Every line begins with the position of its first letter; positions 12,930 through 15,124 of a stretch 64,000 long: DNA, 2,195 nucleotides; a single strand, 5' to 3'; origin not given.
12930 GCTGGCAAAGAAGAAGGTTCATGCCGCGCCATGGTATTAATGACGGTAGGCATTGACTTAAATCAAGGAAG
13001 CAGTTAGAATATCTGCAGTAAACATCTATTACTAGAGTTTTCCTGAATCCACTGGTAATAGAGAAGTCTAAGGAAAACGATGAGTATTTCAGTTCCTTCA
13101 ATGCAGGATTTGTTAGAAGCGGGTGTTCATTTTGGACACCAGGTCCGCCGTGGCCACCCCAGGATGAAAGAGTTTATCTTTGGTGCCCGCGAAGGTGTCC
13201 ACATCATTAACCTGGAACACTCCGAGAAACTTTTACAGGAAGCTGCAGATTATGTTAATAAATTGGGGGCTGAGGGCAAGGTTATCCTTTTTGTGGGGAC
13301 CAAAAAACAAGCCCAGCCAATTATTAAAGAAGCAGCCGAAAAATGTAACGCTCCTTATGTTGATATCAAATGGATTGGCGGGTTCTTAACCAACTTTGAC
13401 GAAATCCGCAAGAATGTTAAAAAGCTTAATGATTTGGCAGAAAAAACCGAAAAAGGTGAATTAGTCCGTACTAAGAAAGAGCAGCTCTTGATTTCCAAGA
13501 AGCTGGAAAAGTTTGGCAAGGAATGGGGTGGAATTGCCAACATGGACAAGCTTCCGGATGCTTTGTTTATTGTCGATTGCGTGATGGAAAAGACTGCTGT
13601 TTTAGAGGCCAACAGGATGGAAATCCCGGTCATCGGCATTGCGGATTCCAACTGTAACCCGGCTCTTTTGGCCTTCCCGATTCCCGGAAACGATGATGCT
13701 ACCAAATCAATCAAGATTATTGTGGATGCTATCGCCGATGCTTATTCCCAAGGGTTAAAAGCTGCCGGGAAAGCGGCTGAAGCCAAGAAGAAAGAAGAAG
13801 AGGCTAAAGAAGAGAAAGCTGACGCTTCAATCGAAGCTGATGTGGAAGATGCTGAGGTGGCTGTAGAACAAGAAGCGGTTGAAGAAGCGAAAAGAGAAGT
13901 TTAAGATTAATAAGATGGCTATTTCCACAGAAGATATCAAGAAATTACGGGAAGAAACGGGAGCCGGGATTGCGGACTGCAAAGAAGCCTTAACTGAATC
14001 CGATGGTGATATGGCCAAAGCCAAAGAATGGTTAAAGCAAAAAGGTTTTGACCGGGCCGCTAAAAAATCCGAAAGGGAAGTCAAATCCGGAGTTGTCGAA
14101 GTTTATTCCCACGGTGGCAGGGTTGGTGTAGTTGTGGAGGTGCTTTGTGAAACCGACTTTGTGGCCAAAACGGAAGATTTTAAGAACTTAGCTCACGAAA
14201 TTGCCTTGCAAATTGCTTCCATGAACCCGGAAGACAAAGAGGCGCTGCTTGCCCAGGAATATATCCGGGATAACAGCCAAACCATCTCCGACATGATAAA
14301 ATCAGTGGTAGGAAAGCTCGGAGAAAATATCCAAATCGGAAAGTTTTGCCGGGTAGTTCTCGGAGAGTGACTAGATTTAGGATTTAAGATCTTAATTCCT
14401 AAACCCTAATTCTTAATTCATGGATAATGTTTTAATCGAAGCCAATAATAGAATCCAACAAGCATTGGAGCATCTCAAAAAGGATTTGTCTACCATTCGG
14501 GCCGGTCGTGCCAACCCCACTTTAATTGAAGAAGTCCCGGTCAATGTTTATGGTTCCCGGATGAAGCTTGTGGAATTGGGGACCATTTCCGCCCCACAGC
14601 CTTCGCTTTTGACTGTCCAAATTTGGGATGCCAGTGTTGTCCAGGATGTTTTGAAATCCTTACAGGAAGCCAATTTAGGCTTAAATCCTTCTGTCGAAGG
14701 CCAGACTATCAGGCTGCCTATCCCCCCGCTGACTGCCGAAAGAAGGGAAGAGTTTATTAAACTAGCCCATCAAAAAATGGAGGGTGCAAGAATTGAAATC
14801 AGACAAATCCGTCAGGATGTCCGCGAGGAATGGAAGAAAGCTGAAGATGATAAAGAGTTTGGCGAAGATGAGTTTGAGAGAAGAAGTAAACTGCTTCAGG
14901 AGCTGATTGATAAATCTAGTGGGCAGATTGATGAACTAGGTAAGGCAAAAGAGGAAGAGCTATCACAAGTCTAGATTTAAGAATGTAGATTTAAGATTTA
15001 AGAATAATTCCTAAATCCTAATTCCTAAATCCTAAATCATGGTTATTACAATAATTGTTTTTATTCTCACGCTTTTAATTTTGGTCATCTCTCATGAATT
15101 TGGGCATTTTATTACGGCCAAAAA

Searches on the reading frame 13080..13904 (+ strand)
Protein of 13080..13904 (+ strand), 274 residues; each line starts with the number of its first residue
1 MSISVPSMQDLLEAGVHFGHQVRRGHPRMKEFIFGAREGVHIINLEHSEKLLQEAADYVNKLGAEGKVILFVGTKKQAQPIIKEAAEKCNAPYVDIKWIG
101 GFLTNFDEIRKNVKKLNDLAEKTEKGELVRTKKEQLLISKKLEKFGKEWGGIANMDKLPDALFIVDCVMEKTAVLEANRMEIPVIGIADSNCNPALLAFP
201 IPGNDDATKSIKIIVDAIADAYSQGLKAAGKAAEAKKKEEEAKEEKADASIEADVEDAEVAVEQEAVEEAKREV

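Call 107: search_protein_families(library=pfam, proteins=[window:13080-13904:+], max_evalue=1e-8)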
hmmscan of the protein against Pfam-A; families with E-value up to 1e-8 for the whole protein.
window:13080-13904:+ (274 aa): 1 family
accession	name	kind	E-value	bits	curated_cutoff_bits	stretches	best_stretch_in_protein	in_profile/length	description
PF00318.25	Ribosomal_S2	-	4e-82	275.1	26.1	1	11-225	1-216/216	Ribosomal protein S2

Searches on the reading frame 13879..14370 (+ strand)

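Call 107: search_protein_families(library=pfam, proteins=[window:13879-14370:+], max_evalue=1e-8)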
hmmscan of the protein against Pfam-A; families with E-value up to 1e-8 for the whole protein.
window:13879-14370:+ (163 aa): 2 families
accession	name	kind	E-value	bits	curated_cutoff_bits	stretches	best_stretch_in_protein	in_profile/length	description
PF00889.24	EF_TS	-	2.3e-19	70.3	27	1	83-159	1-75/204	Elongation factor TS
PF25025.1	EF-Ts_N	-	3.6e-09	36.9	33.2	1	16-55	13-53/60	Elongation factor Ts, mitochondrial, N-terminal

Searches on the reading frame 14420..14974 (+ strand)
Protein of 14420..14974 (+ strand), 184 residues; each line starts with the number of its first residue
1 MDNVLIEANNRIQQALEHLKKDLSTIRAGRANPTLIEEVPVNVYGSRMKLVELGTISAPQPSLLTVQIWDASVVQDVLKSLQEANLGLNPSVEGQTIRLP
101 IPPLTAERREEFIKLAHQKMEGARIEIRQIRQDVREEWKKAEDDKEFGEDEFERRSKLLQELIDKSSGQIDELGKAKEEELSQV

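Call 107: search_protein_families(library=pfam, proteins=[window:14420-14974:+], max_evalue=1e-8)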
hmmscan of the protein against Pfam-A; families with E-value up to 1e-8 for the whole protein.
window:14420-14974:+ (184 aa): 1 family
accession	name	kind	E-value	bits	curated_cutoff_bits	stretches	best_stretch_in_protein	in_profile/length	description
PF01765.24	RRF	-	2.2e-53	180.9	29.7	1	19-181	1-163/164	Ribosome recycling factor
